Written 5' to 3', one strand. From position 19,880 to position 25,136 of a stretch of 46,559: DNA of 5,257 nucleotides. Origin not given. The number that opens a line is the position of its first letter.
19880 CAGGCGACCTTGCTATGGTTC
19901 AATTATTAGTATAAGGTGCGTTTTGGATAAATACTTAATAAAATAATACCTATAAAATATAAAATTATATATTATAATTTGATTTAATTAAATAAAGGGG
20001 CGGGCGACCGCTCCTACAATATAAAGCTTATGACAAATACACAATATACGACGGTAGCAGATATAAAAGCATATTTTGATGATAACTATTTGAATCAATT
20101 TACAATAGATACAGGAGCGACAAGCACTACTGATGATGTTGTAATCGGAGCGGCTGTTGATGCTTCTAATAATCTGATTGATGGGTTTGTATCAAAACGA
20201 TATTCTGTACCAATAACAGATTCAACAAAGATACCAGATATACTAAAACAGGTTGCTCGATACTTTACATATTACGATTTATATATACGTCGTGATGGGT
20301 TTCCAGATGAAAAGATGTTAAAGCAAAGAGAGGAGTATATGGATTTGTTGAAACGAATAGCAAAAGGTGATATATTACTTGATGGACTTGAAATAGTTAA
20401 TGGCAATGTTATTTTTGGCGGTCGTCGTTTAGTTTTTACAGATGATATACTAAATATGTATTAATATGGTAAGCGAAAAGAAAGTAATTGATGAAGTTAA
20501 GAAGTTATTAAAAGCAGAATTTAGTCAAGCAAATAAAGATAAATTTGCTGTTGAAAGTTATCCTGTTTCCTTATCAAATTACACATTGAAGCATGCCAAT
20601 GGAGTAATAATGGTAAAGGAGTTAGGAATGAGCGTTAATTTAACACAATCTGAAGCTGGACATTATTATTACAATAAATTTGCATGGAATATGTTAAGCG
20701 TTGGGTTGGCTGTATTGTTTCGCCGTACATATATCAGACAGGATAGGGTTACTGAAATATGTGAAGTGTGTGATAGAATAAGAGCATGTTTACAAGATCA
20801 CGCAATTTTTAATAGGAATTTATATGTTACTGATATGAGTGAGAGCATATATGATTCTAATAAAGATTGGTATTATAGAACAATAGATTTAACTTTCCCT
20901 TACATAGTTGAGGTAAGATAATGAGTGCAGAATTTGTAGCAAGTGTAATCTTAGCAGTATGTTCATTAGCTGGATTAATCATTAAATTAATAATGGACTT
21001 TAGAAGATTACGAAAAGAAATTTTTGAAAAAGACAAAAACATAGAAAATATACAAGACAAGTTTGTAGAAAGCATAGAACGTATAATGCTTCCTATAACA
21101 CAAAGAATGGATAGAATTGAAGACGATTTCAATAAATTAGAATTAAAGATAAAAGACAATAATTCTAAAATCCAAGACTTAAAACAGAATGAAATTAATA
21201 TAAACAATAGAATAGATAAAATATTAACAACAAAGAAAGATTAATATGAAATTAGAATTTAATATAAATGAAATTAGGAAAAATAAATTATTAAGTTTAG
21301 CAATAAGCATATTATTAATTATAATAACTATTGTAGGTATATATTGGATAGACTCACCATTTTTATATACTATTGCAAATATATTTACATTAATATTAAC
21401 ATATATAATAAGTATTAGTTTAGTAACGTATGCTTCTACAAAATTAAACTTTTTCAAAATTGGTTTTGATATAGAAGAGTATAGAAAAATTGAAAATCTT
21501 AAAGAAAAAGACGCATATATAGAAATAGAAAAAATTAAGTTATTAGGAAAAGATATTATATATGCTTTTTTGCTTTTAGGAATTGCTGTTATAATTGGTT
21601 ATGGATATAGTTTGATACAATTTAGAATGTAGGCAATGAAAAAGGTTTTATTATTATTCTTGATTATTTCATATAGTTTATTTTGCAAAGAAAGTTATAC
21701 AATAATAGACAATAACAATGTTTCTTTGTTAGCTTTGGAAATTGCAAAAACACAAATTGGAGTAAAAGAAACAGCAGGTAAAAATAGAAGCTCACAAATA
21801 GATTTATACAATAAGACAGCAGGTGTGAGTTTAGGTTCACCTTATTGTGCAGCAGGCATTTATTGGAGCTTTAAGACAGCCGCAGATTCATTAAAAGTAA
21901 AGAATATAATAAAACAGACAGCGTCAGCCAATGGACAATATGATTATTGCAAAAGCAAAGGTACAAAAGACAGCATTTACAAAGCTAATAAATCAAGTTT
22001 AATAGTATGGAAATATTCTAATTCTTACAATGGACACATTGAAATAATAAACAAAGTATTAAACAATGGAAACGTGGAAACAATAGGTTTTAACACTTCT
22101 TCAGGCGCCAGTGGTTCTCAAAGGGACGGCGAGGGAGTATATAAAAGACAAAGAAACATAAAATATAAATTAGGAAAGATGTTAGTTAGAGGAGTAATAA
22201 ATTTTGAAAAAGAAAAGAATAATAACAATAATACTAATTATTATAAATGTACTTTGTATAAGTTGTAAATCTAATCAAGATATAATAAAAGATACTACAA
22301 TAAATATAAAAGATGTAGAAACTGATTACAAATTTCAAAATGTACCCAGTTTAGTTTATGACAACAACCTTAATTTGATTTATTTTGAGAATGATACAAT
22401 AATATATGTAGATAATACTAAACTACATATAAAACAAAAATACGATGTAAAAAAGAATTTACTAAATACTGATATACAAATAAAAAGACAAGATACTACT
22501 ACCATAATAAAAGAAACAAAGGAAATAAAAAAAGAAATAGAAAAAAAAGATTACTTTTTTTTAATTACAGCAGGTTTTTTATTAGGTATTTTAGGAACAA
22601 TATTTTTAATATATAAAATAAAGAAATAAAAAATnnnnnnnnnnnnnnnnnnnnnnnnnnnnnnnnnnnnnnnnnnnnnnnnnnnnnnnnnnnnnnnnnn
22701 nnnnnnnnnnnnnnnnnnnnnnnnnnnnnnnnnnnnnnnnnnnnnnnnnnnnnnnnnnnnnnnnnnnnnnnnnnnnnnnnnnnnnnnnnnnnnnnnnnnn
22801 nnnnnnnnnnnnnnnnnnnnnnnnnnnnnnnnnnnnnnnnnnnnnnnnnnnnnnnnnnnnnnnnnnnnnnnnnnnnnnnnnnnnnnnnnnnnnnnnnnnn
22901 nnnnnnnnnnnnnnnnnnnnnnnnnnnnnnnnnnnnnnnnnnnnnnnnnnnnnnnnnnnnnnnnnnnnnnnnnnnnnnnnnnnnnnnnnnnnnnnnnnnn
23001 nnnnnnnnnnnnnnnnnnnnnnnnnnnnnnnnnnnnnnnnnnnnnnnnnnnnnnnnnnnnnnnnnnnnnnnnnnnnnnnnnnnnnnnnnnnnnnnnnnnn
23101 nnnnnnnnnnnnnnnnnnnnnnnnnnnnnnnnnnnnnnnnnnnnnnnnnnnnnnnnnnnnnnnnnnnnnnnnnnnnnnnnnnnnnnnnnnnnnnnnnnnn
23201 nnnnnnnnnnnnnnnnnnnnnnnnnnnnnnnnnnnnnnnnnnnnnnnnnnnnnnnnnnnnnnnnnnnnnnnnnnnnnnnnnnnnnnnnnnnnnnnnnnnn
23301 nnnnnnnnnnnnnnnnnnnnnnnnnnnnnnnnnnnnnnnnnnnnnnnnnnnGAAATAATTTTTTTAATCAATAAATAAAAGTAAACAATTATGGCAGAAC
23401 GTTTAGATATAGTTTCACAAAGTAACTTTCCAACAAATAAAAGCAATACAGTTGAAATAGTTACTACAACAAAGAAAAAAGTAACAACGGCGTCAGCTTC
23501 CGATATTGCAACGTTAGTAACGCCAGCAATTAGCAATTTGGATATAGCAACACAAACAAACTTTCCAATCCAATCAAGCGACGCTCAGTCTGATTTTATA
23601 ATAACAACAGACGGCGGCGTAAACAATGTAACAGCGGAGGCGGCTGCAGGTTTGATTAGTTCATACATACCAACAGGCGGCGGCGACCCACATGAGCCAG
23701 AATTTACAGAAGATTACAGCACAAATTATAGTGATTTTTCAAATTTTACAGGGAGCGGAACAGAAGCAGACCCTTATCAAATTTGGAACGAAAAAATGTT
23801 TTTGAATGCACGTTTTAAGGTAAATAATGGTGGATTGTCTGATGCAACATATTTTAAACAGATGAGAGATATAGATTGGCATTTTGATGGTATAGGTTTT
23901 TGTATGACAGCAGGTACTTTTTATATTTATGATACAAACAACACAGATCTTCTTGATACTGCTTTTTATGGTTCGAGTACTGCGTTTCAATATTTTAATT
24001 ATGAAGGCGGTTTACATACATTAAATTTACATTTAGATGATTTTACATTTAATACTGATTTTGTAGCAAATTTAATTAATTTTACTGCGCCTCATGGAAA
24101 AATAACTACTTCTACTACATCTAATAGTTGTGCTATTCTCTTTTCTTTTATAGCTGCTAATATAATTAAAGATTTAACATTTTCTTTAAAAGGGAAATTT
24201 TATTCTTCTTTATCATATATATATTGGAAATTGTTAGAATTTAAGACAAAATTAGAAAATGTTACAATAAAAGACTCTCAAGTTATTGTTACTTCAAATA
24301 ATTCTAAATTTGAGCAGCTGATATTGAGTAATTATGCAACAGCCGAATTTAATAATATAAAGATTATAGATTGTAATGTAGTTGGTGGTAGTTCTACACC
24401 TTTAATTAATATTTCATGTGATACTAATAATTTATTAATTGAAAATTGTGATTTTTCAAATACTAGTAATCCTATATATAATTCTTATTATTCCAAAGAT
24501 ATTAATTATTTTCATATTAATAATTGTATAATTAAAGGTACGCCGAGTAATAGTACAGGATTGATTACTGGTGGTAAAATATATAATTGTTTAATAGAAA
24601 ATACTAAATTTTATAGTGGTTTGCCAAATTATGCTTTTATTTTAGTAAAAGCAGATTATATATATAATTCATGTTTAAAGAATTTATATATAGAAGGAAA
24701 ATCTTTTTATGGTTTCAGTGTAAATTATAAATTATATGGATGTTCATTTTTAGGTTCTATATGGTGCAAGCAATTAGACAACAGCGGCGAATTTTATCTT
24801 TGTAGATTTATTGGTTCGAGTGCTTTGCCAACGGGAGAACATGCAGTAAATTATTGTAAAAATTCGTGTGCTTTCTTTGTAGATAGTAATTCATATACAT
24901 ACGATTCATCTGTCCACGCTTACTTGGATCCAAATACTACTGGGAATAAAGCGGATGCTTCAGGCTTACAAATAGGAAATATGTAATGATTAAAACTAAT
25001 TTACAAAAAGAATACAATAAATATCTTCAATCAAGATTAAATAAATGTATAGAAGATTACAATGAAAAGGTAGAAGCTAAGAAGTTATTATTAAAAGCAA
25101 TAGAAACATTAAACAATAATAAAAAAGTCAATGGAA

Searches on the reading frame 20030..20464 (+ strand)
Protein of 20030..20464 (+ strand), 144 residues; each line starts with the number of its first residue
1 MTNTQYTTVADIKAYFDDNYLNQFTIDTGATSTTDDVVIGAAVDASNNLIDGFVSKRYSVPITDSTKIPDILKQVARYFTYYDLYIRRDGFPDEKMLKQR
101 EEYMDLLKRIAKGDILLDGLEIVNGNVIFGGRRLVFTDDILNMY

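Call 75: search_protein_families(library=pfam, proteins=[window:20030-20464:+], max_evalue=0.01)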
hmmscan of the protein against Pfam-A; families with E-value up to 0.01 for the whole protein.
window:20030-20464:+ (144 aa): 1 family
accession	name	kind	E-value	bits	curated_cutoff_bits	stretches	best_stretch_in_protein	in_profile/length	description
PF07030.17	Phage_Mu_Gp36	-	2.7e-18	66.7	24.7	1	6-118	1-106/124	Bacteriophage Mu, Gp36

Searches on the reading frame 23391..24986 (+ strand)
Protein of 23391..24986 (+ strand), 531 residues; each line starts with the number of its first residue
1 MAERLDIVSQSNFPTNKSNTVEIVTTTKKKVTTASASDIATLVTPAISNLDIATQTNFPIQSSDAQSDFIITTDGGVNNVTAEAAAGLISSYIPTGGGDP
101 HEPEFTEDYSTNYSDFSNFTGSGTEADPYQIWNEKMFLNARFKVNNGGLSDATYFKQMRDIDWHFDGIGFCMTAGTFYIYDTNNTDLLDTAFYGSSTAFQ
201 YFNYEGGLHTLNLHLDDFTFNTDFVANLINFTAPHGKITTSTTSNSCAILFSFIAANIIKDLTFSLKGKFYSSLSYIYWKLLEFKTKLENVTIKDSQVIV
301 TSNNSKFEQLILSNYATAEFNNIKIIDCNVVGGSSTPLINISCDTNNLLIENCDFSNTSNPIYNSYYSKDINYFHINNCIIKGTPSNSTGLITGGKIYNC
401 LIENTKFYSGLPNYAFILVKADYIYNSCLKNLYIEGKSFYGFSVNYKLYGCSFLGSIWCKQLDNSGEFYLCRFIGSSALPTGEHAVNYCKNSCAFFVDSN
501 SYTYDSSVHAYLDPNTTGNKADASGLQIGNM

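Call 9: search_protein_families(library=phrogs, proteins=[window:23391-24986:+], max_evalue=0.00001)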
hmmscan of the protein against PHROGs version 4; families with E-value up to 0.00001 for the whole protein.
window:23391-24986:+ (531 aa): 0 families

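Call 10: search_protein_families(library=pfam, proteins=[window:23391-24986:+], max_evalue=0.001)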
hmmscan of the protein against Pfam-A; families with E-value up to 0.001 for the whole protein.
window:23391-24986:+ (531 aa): 0 families

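Call 76: find_homologous_proteins(query=window:23391-24986:+, max_evalue=0.00001)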
Query window:23391-24986:+ (531 aa): 18 proteins with E <= 0.00001 among 8000 candidates.
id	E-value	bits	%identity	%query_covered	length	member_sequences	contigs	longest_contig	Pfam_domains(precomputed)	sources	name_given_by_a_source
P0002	0.0e+0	1199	100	100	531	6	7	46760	-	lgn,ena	-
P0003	0.0e+0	1036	86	100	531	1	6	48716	-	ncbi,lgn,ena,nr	ncbi:MAG: hypothetical protein IJ890_00135 [Clostridia bacterium]|nr:hypothetical protein [Clostridi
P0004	5.6e-293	991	83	100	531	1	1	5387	-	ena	-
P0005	1.8e-182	626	58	99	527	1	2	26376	-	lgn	-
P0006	4.1e-181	621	58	100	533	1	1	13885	-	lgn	-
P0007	1.1e-178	613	57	100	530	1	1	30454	-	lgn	-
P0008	8.1e-117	409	71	51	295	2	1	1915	-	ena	-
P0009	2.0e-112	395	48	98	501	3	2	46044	-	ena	-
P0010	3.0e-111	391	79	45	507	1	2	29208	-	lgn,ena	-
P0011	7.3e-107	376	52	78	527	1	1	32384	-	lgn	-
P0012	9.9e-103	363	50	85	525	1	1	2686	-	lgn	-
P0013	1.2e-102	363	52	76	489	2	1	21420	-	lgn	-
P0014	2.6e-101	358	80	43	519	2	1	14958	-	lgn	-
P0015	3.7e-101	358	51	82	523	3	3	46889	-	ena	-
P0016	1.6e-97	346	66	51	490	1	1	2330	-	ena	-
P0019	2.3e-28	118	34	58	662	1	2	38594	-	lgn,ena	-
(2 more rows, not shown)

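Call 77: find_encoding_contigs(protein=P0003, flank=10000, max_places=2)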
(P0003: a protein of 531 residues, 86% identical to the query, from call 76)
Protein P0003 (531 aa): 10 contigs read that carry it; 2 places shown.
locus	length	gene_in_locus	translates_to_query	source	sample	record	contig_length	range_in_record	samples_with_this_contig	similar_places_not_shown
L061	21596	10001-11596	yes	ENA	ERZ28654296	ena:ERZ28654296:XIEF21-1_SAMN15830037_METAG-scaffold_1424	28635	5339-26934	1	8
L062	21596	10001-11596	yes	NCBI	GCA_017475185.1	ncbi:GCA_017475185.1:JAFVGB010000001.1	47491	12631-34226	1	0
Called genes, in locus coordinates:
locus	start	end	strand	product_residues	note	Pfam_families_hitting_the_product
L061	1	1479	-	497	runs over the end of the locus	PF06074:Portal_Mu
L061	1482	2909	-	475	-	PF03237:Terminase_6N, PF17289:Terminase_6C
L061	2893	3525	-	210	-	-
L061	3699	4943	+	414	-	-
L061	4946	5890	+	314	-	-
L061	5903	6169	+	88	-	-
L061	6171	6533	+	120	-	PF09956:Phage_cement_2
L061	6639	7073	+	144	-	PF07030:Phage_Mu_Gp36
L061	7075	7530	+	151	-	-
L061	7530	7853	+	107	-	-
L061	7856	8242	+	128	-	-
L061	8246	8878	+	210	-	PF05257:CHAP (weak)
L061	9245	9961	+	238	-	-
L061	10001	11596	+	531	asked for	-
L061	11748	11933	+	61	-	-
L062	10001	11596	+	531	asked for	-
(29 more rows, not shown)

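Call 78: find_encoding_contigs(protein=P0005, flank=10000, max_places=2)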
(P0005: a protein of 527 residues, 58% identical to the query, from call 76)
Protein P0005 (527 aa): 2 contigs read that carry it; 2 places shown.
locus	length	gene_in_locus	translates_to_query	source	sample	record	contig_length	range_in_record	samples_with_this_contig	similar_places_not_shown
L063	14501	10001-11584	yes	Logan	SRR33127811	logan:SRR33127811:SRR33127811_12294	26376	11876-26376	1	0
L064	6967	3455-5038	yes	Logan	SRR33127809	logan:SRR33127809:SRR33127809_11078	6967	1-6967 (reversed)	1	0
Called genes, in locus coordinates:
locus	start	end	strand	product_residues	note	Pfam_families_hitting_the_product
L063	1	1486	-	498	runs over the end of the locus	PF06074:Portal_Mu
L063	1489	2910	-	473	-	PF03237:Terminase_6N, PF17289:Terminase_6C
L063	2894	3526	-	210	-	-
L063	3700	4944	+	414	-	-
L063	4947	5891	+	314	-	-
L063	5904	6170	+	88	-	-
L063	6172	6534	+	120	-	PF09956:Phage_cement_2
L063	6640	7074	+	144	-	PF07030:Phage_Mu_Gp36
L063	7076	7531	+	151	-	-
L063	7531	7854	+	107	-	-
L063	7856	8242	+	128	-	-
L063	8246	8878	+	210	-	PF05257:CHAP (weak)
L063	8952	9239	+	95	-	-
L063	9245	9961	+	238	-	-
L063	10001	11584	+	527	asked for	-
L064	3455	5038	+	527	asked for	-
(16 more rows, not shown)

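Call 79: find_encoding_contigs(protein=P0007, flank=10000, max_places=2)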
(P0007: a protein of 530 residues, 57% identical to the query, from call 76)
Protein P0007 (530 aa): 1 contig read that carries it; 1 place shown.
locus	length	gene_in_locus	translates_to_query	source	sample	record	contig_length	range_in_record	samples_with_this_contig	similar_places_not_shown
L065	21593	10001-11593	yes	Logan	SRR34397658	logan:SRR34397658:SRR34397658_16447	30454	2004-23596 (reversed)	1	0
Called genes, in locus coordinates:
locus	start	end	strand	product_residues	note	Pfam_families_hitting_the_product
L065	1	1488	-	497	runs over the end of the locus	PF06074:Portal_Mu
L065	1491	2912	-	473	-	PF03237:Terminase_6N, PF17289:Terminase_6C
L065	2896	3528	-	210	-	-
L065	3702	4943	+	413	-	-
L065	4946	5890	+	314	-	-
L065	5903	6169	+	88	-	-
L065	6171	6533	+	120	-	PF09956:Phage_cement_2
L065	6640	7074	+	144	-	PF07030:Phage_Mu_Gp36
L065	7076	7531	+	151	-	-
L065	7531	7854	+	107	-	-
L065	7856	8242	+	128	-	-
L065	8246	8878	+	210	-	PF05257:CHAP (weak)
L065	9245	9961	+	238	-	-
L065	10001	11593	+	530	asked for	-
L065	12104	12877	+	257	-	-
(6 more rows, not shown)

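Call 80: find_encoding_contigs(protein=P0009, flank=10000, max_places=2)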
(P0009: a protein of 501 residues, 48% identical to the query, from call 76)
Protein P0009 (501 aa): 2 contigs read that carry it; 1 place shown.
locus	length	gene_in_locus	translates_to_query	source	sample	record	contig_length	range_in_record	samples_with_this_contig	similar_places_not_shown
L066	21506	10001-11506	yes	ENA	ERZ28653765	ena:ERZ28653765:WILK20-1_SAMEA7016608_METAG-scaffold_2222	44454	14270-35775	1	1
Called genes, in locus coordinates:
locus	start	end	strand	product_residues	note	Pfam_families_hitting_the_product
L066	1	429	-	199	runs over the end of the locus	PF06074:Portal_Mu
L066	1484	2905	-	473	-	PF03237:Terminase_6N, PF17289:Terminase_6C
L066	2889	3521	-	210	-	-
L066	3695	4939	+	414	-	-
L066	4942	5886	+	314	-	-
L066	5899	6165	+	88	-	-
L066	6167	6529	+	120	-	PF09956:Phage_cement_2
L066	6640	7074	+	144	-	PF07030:Phage_Mu_Gp36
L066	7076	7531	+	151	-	-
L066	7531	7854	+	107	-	-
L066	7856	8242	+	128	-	-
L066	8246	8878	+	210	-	PF05257:CHAP (weak)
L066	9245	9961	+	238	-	-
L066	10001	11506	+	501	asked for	-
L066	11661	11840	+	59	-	-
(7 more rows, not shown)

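Call 86: find_encoding_contigs(protein=P0015, flank=10000, max_places=2)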
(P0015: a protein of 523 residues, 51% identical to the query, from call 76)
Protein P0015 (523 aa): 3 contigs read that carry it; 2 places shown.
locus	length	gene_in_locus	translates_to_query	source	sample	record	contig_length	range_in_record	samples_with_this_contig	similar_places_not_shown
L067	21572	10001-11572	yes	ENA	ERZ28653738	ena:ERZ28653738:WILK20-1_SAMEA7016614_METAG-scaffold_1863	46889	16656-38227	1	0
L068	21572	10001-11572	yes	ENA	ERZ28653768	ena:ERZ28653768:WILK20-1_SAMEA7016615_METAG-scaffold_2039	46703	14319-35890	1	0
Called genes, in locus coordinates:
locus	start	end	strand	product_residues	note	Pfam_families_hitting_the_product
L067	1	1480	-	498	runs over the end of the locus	PF06074:Portal_Mu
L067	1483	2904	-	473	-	PF03237:Terminase_6N, PF17289:Terminase_6C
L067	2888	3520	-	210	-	-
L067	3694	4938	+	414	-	-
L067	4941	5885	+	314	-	-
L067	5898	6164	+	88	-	-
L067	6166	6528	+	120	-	PF09956:Phage_cement_2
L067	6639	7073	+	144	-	PF07030:Phage_Mu_Gp36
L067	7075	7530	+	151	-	-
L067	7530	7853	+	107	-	-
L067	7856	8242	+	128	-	-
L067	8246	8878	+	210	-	PF05257:CHAP (weak)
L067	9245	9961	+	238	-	-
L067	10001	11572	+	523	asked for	-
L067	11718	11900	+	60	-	-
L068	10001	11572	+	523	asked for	-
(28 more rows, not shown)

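Call 87: find_encoding_contigs(protein=P0011, flank=10000, max_places=2)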
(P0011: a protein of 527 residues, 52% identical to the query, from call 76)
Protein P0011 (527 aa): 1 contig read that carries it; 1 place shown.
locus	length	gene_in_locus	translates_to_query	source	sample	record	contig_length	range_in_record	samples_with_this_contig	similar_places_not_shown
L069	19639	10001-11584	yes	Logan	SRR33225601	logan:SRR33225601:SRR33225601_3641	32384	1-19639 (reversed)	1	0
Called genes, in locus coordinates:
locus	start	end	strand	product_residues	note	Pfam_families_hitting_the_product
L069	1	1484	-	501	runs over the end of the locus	PF06074:Portal_Mu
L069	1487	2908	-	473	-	PF03237:Terminase_6N, PF17289:Terminase_6C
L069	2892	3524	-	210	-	-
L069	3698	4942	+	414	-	-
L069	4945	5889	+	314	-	-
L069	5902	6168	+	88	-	-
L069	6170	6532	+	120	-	PF09956:Phage_cement_2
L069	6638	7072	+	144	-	PF07030:Phage_Mu_Gp36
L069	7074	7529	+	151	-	-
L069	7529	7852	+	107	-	-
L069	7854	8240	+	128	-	-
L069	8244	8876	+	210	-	PF05257:CHAP (weak)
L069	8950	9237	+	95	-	-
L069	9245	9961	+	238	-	-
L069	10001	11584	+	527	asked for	-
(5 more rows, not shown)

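Call 88: find_encoding_contigs(protein=P0019, flank=10000, max_places=2)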
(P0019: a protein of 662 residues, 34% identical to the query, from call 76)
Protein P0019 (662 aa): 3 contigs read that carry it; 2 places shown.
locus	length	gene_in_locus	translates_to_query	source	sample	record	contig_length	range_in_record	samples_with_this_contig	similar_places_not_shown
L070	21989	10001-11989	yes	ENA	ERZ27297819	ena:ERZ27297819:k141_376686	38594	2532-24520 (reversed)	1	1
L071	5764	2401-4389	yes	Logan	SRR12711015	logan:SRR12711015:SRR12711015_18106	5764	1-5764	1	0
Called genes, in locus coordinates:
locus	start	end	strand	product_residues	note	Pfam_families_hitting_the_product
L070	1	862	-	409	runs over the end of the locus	PF01385:OrfB_IS605, PF07282:Cas12f1-like_TNB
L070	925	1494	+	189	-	-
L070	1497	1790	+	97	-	-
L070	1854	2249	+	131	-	PF04965:GPW_gp25 (weak)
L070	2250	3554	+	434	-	-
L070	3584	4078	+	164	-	PF08722:Tn7_TnsA-like_N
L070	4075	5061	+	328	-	-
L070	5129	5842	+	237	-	-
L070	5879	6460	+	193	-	-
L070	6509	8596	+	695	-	PF07068:Gp23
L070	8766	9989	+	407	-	-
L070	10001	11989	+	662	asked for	-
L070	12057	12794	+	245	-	-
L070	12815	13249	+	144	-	-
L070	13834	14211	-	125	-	-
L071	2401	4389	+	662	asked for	-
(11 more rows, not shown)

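Call 89: find_encoding_contigs(protein=P0010, flank=10000, max_places=2)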
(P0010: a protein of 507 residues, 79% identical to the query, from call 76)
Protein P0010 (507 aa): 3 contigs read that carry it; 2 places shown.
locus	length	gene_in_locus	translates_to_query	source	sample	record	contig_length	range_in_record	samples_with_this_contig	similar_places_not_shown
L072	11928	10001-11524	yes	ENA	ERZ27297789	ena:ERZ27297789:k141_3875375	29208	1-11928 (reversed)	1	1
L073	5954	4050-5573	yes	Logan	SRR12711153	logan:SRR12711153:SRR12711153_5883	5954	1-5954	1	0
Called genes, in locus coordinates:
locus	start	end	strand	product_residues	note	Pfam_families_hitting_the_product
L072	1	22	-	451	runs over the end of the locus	PF04233:Phage_Mu_F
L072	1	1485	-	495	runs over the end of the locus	PF06074:Portal_Mu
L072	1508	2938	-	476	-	PF03237:Terminase_6N, PF17289:Terminase_6C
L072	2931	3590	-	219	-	-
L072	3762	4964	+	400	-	-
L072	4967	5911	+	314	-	-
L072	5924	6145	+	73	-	-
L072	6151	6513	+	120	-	PF22758:Phage_cement (weak), PF09956:Phage_cement_2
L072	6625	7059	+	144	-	PF07030:Phage_Mu_Gp36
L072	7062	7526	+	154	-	-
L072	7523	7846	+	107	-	-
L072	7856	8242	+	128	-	-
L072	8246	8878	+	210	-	PF05257:CHAP (weak)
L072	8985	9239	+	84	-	-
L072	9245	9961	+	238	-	-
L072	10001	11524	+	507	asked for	-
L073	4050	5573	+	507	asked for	-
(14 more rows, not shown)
